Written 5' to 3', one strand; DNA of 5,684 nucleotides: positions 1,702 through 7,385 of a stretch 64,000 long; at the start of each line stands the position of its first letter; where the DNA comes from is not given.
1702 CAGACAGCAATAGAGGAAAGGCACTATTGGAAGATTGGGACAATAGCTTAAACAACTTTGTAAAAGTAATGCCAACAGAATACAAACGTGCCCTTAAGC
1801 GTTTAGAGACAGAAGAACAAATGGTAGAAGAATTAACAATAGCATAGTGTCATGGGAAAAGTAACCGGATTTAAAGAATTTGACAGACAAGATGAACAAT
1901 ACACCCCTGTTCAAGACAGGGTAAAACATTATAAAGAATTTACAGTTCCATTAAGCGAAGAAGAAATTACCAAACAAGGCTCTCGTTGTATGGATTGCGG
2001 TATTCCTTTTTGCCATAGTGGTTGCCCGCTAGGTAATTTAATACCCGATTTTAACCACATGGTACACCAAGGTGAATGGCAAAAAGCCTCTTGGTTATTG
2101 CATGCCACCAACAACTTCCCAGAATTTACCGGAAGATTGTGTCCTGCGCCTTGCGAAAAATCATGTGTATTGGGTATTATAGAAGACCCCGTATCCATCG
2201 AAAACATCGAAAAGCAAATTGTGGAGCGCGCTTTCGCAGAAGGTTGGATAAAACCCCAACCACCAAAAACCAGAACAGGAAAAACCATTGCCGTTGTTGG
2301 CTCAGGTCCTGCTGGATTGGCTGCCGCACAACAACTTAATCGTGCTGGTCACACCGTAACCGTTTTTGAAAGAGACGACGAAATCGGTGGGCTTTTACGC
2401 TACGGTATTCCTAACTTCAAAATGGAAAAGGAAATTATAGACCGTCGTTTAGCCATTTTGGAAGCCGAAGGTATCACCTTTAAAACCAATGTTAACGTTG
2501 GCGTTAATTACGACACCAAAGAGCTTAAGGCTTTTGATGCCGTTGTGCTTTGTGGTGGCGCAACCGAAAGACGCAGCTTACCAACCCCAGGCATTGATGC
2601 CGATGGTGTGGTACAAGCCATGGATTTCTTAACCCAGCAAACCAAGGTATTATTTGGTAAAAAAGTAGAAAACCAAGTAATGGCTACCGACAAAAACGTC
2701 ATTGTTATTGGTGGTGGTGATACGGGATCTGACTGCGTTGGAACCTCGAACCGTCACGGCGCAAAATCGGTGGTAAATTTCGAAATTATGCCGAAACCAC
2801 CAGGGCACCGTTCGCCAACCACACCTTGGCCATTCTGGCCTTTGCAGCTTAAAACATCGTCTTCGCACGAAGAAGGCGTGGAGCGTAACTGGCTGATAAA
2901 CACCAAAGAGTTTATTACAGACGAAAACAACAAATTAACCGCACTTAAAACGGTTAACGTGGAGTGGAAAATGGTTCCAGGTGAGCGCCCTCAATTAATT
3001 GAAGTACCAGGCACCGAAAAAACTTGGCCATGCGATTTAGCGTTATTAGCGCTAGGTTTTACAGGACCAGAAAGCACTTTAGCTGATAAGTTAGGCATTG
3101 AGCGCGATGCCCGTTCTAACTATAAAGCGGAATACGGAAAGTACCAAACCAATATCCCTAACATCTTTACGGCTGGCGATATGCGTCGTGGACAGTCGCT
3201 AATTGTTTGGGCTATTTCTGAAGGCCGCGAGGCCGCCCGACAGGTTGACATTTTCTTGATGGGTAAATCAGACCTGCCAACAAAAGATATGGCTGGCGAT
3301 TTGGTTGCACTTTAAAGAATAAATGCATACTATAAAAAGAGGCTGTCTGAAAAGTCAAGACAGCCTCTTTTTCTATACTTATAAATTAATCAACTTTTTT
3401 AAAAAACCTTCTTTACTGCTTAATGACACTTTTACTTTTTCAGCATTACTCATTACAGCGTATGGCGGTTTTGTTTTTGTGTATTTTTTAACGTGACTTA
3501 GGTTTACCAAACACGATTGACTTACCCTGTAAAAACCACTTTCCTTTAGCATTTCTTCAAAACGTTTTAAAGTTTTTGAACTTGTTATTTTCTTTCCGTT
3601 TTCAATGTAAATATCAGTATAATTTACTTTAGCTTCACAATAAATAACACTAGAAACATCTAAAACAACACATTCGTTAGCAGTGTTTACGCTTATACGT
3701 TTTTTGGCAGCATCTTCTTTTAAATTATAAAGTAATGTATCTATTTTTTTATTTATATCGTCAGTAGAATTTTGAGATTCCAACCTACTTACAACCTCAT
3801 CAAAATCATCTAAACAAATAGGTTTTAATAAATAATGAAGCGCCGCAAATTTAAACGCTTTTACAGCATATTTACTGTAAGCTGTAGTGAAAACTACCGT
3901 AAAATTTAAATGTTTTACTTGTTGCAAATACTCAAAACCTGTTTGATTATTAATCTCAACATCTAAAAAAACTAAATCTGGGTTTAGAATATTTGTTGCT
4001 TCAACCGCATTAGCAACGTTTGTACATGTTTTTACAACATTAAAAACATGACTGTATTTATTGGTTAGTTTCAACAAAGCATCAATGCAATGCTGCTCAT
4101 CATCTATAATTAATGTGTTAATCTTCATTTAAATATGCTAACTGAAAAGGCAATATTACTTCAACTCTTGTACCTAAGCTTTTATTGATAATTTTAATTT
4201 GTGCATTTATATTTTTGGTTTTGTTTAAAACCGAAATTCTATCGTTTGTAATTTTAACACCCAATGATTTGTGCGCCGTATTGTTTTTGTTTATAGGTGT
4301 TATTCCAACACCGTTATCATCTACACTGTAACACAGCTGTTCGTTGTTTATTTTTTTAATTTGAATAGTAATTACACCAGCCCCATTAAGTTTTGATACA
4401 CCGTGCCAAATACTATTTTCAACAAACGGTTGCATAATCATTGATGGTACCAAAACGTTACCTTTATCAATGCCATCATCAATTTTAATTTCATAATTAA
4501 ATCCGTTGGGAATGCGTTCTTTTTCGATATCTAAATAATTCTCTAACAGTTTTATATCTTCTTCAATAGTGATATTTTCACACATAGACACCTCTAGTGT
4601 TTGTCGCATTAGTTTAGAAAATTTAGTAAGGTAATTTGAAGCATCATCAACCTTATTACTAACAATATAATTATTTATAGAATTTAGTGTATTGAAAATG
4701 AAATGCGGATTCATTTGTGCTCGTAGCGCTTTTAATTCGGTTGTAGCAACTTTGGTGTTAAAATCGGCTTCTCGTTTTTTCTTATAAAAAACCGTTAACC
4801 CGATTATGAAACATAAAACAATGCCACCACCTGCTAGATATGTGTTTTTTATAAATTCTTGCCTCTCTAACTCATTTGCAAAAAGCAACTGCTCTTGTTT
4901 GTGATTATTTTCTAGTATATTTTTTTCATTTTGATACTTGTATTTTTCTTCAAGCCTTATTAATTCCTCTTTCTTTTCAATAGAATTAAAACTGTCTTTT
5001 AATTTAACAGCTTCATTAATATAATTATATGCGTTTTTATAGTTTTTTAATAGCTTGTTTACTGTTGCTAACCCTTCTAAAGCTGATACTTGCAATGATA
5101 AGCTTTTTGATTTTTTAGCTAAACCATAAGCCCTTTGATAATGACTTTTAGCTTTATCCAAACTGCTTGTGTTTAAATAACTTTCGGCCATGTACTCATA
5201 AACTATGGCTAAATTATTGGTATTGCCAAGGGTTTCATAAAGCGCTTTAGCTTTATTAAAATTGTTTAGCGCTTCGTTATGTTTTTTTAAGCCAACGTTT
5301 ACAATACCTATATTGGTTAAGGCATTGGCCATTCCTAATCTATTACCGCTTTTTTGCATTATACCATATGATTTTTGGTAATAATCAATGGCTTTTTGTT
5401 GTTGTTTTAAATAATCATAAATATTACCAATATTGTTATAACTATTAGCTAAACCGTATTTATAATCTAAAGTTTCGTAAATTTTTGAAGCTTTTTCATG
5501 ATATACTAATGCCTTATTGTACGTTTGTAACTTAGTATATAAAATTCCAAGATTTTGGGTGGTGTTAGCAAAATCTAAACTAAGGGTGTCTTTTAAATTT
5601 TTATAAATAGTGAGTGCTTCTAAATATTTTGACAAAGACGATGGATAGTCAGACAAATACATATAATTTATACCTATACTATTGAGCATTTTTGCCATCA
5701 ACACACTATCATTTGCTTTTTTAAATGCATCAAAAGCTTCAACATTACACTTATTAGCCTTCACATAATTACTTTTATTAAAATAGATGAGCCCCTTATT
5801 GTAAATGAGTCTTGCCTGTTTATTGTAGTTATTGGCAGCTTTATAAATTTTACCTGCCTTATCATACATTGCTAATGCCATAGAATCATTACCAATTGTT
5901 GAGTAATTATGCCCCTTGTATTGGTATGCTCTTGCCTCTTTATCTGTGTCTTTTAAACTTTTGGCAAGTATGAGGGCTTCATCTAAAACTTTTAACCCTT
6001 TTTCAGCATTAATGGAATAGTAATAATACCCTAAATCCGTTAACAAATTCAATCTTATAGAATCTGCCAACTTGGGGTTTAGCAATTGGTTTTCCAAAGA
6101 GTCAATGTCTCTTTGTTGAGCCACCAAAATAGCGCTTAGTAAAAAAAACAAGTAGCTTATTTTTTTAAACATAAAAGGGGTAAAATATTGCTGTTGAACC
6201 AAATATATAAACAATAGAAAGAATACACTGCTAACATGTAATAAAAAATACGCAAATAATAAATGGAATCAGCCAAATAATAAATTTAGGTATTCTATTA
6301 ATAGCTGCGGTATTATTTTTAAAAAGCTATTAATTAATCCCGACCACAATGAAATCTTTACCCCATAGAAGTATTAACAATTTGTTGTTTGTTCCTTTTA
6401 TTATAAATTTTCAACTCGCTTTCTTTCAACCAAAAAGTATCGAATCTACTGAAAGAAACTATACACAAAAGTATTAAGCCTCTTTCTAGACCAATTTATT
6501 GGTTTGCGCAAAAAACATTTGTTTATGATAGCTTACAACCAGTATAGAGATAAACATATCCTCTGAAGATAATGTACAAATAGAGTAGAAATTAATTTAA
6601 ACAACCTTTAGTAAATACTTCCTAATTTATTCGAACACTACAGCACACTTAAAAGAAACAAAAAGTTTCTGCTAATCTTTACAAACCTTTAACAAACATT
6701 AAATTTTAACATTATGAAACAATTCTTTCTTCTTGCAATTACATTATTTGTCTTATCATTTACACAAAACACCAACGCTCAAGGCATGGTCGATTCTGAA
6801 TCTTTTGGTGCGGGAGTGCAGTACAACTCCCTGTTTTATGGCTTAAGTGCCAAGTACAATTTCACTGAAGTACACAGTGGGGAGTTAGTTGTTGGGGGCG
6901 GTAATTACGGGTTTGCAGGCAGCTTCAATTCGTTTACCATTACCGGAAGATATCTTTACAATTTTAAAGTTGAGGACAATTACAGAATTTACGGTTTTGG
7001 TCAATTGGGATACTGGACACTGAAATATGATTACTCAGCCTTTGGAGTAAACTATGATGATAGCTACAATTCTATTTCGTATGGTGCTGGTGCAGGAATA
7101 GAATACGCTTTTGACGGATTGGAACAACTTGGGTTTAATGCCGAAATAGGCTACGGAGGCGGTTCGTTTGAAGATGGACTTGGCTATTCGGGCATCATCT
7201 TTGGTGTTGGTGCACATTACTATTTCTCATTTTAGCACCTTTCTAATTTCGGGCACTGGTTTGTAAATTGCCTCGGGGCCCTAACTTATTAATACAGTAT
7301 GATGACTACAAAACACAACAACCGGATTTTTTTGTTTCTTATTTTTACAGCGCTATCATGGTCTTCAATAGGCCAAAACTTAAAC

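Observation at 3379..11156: Self-contained accessory locus: TPR-sensor/LytTR system divergent from four uncharacterised exported proteins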

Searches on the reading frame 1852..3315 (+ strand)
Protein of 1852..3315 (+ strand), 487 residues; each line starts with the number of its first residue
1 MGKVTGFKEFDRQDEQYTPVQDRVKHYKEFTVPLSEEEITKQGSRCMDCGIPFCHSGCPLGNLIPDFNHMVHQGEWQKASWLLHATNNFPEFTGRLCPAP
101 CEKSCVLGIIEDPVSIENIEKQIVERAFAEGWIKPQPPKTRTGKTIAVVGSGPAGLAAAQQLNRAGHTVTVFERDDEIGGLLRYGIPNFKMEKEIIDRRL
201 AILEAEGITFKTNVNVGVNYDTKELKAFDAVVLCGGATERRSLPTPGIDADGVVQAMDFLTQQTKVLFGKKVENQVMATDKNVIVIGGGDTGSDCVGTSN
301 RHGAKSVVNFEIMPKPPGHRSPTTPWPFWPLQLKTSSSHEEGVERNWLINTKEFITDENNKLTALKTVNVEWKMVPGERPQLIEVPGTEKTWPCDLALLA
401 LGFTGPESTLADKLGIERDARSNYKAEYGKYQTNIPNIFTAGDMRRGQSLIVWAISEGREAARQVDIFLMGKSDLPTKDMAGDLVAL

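Call 3: search_protein_families(library=pfam, proteins=[window:1852-3315:+], max_evalue=0.01)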
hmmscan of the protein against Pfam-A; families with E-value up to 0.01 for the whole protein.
window:1852-3315:+ (487 aa): 21 families
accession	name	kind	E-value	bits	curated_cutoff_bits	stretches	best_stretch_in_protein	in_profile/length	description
PF14691.11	Fer4_20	-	3.5e-25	88.5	25.8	1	23-131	1-112/113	Dihydroprymidine dehydrogenase domain II, 4Fe-4S cluster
PF07992.20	Pyr_redox_2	-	1.2e-24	87.7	26.1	1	145-458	2-291/291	Pyridine nucleotide-disulphide oxidoreductase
PF13450.12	NAD_binding_8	-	1.3e-10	41.8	21.9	1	148-182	1-35/68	NAD(P)-binding Rossmann-like domain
PF01593.30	Amino_oxidase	-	4.3e-10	39.9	19.8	1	154-183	2-31/443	Flavin containing amine oxidoreductase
PF00070.33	Pyr_redox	-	8.4e-10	39.5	22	1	146-216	2-63/82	Pyridine nucleotide-disulphide oxidoreductase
PF13738.12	Pyr_redox_3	-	2.2e-08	34.2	30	1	148-180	2-34/305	Pyridine nucleotide-disulphide oxidoreductase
PF12831.13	FAD_oxidored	-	1.4e-07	31.7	27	1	146-185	2-41/416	FAD dependent oxidoreductase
PF00743.25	FMO-like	-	3.6e-07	29.4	22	1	144-184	2-42/532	Flavin-binding monooxygenase-like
PF03486.20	HI0933_like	-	8.1e-07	29.2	50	1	145-179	2-36/244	HI0933-like protein Rossmann domain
PF01266.30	DAO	-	1.9e-06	28.1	27.9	1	146-179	2-35/353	FAD dependent oxidoreductase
PF00890.30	FAD_binding_2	-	2.3e-05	24.2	20.4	1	146-180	2-36/414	FAD binding domain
PF01494.25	FAD_binding_3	-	0.00011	22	22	1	146-177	4-35/349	FAD binding domain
PF01946.23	Thi4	-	0.00015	21.6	26.2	1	145-189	19-64/235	Thi4 family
PF01134.28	GIDA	-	0.00022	20.9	22.1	0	146-177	2-34/391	Glucose inhibited division protein A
PF01262.27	AlaDh_PNT_C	-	0.00034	20.5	23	0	145-176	30-61/214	Alanine dehydrogenase/PNT, C-terminal domain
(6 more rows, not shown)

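Call 4: search_protein_families(library=ncbifam, proteins=[window:1852-3315:+], max_evalue=0.01)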
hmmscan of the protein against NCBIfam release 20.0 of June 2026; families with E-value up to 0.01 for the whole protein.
window:1852-3315:+ (487 aa): 109 families (the best 25 are shown)
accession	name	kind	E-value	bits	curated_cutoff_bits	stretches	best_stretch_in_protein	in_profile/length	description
TIGR01317.1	GOGAT_sm_gam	subfamily_domain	2e-211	703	447.7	1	3-476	1-485/485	glutamate synthase small subunit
TIGR01318.1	gltD_gamma_fam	subfamily_domain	1.1e-98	330.8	482.95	1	8-465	4-461/467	glutamate synthase, small subunit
NF009410.0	PRK12771.1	subfamily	1.7e-96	324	516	2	52-473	48-449/566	NAD(P)-binding protein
NF009408.0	PRK12769.1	equivalog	1.2e-87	294.6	1003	1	11-469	192-651/659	formate-dependent uric acid utilization protein AegA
TIGR01316.1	gltA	equivalog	9.5e-75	252.1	471.75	1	19-469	1-449/449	NADPH-dependent glutamate synthase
NF009451.0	PRK12809.1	equivalog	5e-72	243.1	1154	1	20-466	184-631/639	formate-dependent uric acid utilization protein YgfT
NF009414.0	PRK12778.1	equivalog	1.6e-71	241.6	1103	1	18-470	303-750/752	bifunctional dihydroorotate dehydrogenase B NAD binding subunit/NADPH-dependent glutamate synthase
NF009454.0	PRK12814.1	equivalog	8.8e-66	222.6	916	1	45-473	96-504/657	putative NADPH-dependent glutamate synthase small subunit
NF010590.0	PRK13984.1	equivalog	1.3e-59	202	946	1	9-472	155-609/611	putative oxidoreductase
NF009413.0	PRK12775.1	equivalog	3.3e-59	200.6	1895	1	21-476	308-761/1006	putative trifunctional 2-polyprenylphenol hydroxylase/glutamate synthase subunit beta/ferritin domain-containing protein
TIGR03315.1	Se_ygfK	equivalog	1.2e-57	195.1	835.3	1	36-465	430-835/1012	putative selenate reductase subunit YgfK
NF009409.0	PRK12770.1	subfamily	1.1e-45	156.3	343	1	138-473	13-354/360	putative glutamate synthase subunit beta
NF009415.0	PRK12779.1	equivalog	1.8e-45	155.2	1519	1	55-465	211-622/944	putative bifunctional glutamate synthase subunit beta/2-polyprenylphenol hydroxylase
NF045663.1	diclust_near_Sec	equivalog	2.5e-41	141.6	530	2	37-274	3-231/759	pyridine nucleotide-disulfide oxidoreductase/dicluster-binding protein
TIGR03997.1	mycofact_OYE_2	equivalog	9.4e-19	67.2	793.15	1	138-266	376-501/645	mycofactocin system FadH/OYE family oxidoreductase 2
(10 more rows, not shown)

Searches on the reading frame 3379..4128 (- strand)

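Call 3: search_protein_families(library=pfam, proteins=[window:3379-4128:-], max_evalue=0.01)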
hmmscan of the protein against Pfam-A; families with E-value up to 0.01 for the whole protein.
window:3379-4128:- (249 aa): 2 families
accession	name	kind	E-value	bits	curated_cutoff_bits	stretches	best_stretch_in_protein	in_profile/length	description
PF04397.21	LytTR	-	3.6e-17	62.8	22.6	1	153-246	3-97/98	LytTr DNA-binding domain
PF00072.30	Response_reg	-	4.9e-15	56.1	30.2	1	6-111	2-108/111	Response regulator receiver domain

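Call 4: search_protein_families(library=ncbifam, proteins=[window:3379-4128:-], max_evalue=0.01)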
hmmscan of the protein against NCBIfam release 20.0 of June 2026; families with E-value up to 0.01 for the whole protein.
window:3379-4128:- (249 aa): 43 families (the best 25 are shown)
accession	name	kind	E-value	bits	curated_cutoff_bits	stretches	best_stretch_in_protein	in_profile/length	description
NF008677.0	PRK11697.1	equivalog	4.1e-29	101.6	246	1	3-238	2-225/238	two-component system response regulator BtsR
NF010684.1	PRK14084.1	equivalog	1.4e-23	83.9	375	1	4-239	2-245/254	response regulator transcription factor LytR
NF008469.0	PRK11361.1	equivalog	8.4e-10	37.9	714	1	5-148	7-148/461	acetoacetate metabolism transcriptional regulator AtoC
TIGR01818.1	ntrC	equivalog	4.2e-09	35.7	558.6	1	6-122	2-119/463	nitrogen regulation protein NR(I)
NF001965.0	PRK00742.1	subfamily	9.8e-09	34.9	293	1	1-132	2-130/357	chemotaxis-specific protein-glutamate methyltransferase CheB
NF011896.0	PRK15369.1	equivalog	1.5e-08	34.5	242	1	2-102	3-106/211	two component system response regulator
NF007689.0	PRK10365.1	equivalog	3e-08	32.9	760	1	2-116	5-120/441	sigma-54-dependent response regulator transcription factor ZraR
NF007935.0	PRK10651.1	equivalog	4.6e-08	32.5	250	1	5-108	9-115/216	two-component system response regulator NarL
TIGR02875.1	spore_0_A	equivalog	4.7e-08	32.6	200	1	2-139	2-143/262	sporulation transcription factor Spo0A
NF033791.1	ActR_PrrA_rreg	equivalog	8.2e-08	32.4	250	1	5-119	4-116/173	ActR/PrrA/RegA family redox response regulator transcription factor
NF007467.0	PRK10046.1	equivalog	2.4e-07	30.5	264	1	6-189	8-196/226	two-component response regulator DpiA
NF041946.1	LuxO_transreg_Vib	equivalog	3.1e-07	29.5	800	1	32-122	23-117/463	quorum-sensing sigma-54 dependent transcriptional regulator LuxO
NF009206.0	PRK12555.1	subfamily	5.5e-07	28.8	342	1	4-134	2-129/340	chemotaxis-specific protein-glutamate methyltransferase CheB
NF045944.1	ResRegRpaBCyano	equivalog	6.2e-07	29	330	1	6-148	1-148/229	response regulator transcription factor RpaB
NF052445.1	RespRegMctR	equivalog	7.6e-07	28.8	300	1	2-118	1-117/205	two-component system response regulator MctR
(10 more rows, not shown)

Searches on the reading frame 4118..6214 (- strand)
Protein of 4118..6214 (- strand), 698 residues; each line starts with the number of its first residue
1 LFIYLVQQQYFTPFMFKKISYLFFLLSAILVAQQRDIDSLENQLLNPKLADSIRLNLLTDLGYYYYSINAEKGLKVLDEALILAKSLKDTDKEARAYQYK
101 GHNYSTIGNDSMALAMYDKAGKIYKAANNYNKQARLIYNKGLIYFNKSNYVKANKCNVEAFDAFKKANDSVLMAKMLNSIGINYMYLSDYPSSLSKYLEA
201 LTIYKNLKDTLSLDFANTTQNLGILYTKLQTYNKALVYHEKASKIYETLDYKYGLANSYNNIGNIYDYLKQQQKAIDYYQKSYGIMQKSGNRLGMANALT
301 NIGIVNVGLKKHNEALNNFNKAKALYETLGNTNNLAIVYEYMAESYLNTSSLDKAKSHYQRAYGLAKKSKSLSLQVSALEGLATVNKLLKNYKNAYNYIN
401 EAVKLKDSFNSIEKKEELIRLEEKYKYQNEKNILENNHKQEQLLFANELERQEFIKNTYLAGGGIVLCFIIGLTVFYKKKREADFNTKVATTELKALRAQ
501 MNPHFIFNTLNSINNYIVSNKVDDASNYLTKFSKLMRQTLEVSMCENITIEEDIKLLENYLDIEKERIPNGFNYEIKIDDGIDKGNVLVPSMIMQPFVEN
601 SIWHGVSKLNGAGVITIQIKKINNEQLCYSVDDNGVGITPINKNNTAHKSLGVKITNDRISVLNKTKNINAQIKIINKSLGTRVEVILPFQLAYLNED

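Call 3: search_protein_families(library=pfam, proteins=[window:4118-6214:-], max_evalue=0.01)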
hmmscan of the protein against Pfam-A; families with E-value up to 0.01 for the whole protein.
window:4118-6214:- (698 aa): 10 families
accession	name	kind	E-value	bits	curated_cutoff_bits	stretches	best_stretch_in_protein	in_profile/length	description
PF13424.12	TPR_12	-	2.7e-36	124.1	30.1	6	217-288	3-77/77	Tetratricopeptide repeat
PF06580.19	His_kinase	-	1.7e-23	83.1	25.2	1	492-570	1-79/81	Histidine kinase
PF00515.34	TPR_1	-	3.7e-15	55.4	27.8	1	256-281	1-26/34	Tetratricopeptide repeat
PF07719.23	TPR_2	-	1.1e-14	53.7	27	1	256-282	1-27/34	Tetratricopeptide repeat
PF13181.12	TPR_8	-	4.3e-10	39.4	25.7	1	256-283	1-28/34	Tetratricopeptide repeat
PF14938.12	SNAP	-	3.2e-09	37.1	25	1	257-401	36-180/282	Soluble NSF attachment protein, SNAP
PF13374.12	TPR_10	-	4.3e-08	33.4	27.5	0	216-248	2-34/42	Tetratricopeptide repeat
PF13176.12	TPR_7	-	8.9e-05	22.7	27.9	0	259-290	2-33/36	Tetratricopeptide repeat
PF02518.31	HATPase_c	-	0.00044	21.1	26.4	1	593-691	9-110/111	Histidine kinase-, DNA gyrase B-, and HSP90-like ATPase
PF17874.7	TPR_MalT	-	0.0063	16.3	45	0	298-376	42-161/336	MalT-like TPR region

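Call 4: search_protein_families(library=ncbifam, proteins=[window:4118-6214:-], max_evalue=0.01)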
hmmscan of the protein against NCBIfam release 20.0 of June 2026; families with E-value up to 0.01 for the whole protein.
window:4118-6214:- (698 aa): 7 families
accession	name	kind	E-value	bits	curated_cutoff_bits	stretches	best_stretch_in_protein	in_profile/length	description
NF053520.1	HK_Porph_FimS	equivalog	4.7e-28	97.8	600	2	216-488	124-386/618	sensor histidine kinase FimS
NF041717.1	HaaA_phane_TPR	equivalog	4.4e-24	84.6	1125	1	73-383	571-879/882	cyclophane-containing RiPP biosynthesis TPR protein HaaT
NF053617.1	SARPRegAfsRStmc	equivalog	1.5e-12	46.3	1430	2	84-247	726-887/986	SARP-family global regulator AfsR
NF053720.1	NsdA_fam_reg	subfamily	9.4e-07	28.7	75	0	352-404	217-269/432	NsdA family TPR-like regulatory protein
NF040586.1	FxSxx_TPR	equivalog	0.00078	18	300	1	136-343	430-654/830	FxSxx-COOH system tetratricopeptide repeat protein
NF053779.1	BT3442_fam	equivalog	0.0014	17.4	940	0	176-482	104-386/563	BT3442 family protein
TIGR01925.2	spIIAB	equivalog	0.0026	17.7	135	1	598-646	46-92/137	anti-sigma F factor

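Call 88: find_homologous_proteins(query=window:4118-6172:-, max_evalue=1e-20)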
Query window:4118-6172:- (684 aa): 1088 proteins with E <= 1e-20 among 8000 candidates; the best 120 are listed.
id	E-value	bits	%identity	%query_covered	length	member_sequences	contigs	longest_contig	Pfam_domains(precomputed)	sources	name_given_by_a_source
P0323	0.0e+0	1470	100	100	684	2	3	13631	PF00515.35,PF13424.13,PF14938.13,PF06580.20,PF13181.13,PF07719.24,PF13374.13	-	-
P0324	0.0e+0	1310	88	100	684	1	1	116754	PF00515.35,PF13424.13,PF14938.13,PF06580.20,PF13181.13,PF07719.24,PF13374.13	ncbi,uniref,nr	ncbi:tetratricopeptide repeat-containing sensor histidine kinase [Tamlana crocina]|uniref:Tetratrico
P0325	0.0e+0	1302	88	100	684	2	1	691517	PF00515.35,PF13424.13,PF14938.13,PF06580.20,PF13181.13,PF07719.24,PF13374.13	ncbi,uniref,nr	ncbi:tetratricopeptide repeat protein [Seonamhaeicola algicola]|uniref:Tetratricopeptide repeat prot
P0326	0.0e+0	1288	87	100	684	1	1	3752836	PF00515.35,PF13424.13,PF14938.13,PF06580.20,PF13181.13,PF07719.24,PF13374.13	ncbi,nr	ncbi:hypothetical protein BWZ22_05810 [Seonamhaeicola sp. S2-3]|nr:hypothetical protein BWZ22_05810 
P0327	0.0e+0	1280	90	95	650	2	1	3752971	PF00515.35,PF13424.13,PF14938.13,PF06580.20,PF13181.13,PF07719.24,PF13374.13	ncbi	ncbi:tetratricopeptide repeat protein [Tamlana crocina]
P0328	0.0e+0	1274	86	99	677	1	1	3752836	PF00515.35,PF13424.13,PF14938.13,PF06580.20,PF13181.13,PF07719.24,PF13374.13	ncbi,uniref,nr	ncbi:tetratricopeptide repeat protein [Seonamhaeicola sp. S2-3]|uniref:tetratricopeptide repeat-cont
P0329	0.0e+0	1269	86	100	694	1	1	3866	PF00515.35,PF13424.13,PF13176.13,PF14938.13,PF06580.20,PF13181.13,PF07719.24,PF13374.13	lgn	-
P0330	1.5e-217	742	53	99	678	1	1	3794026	PF00515.35,PF13424.13,PF13176.13,PF24885.2,PF14938.13,PF06580.20,PF13181.13,PF07719.24,PF13174.13,PF13374.13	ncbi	ncbi:tetratricopeptide repeat-containing sensor histidine kinase [Yeosuana sp. AK3]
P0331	6.2e-214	730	52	99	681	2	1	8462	PF17874.8,PF00515.35,PF12895.14,PF13424.13,PF13176.13,PF06580.20,PF13181.13,PF07719.24,PF13374.13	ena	-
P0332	1.3e-212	726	54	97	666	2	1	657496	PF00515.35,PF13424.13,PF13176.13,PF14938.13,PF06580.20,PF13181.13,PF07719.24,PF13374.13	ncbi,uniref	ncbi:hypothetical protein GCM10022291_10050 [Postechiella marina]|uniref:Signal transduction histidi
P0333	1.4e-211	723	52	99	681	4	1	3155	PF00515.35,PF12895.14,PF13424.13,PF13176.13,PF14938.13,PF06580.20,PF13181.13,PF07719.24,PF13374.13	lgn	-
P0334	3.8e-198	678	49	99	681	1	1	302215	PF00515.35,PF13424.13,PF13176.13,PF06580.20,PF13181.13,PF07719.24,PF13374.13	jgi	jgi:tetratricopeptide (TPR) repeat protein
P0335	3.8e-196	672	49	99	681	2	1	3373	PF00515.35,PF13424.13,PF13176.13,PF06580.20,PF13181.13,PF07719.24,PF13374.13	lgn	-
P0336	2.5e-178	613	46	97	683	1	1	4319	PF10602.16,PF13176.13,PF24885.2,PF13374.13,PF17874.8,PF00515.35,PF13424.13,PF28559.1,PF14938.13,PF06580.20,PF13181.13,PF07719.24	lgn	-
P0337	1.1e-177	611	47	99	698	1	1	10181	PF10602.16,PF13176.13,PF24885.2,PF13374.13,PF00515.35,PF13424.13,PF28559.1,PF14938.13,PF13432.13,PF06580.20,PF13181.13,PF07719.24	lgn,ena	-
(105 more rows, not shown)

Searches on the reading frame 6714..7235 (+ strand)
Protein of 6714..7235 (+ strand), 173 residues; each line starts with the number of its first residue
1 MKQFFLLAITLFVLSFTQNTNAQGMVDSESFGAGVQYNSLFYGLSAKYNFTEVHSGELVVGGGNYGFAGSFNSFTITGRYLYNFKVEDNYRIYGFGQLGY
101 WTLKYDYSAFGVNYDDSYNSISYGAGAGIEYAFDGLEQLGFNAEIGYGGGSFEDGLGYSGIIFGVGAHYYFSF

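Call 3: search_protein_families(library=pfam, proteins=[window:6714-7235:+], max_evalue=0.01)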
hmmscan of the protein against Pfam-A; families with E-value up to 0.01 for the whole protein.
window:6714-7235:+ (173 aa): 1 family
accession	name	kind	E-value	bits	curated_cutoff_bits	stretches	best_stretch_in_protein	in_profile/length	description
PF13505.12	OMP_b-brl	-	3.4e-07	31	28.7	1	26-171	28-175/175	Outer membrane protein beta-barrel domain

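Call 4: search_protein_families(library=ncbifam, proteins=[window:6714-7235:+], max_evalue=0.01)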
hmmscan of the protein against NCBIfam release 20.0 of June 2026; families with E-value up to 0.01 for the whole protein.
window:6714-7235:+ (173 aa): 0 families
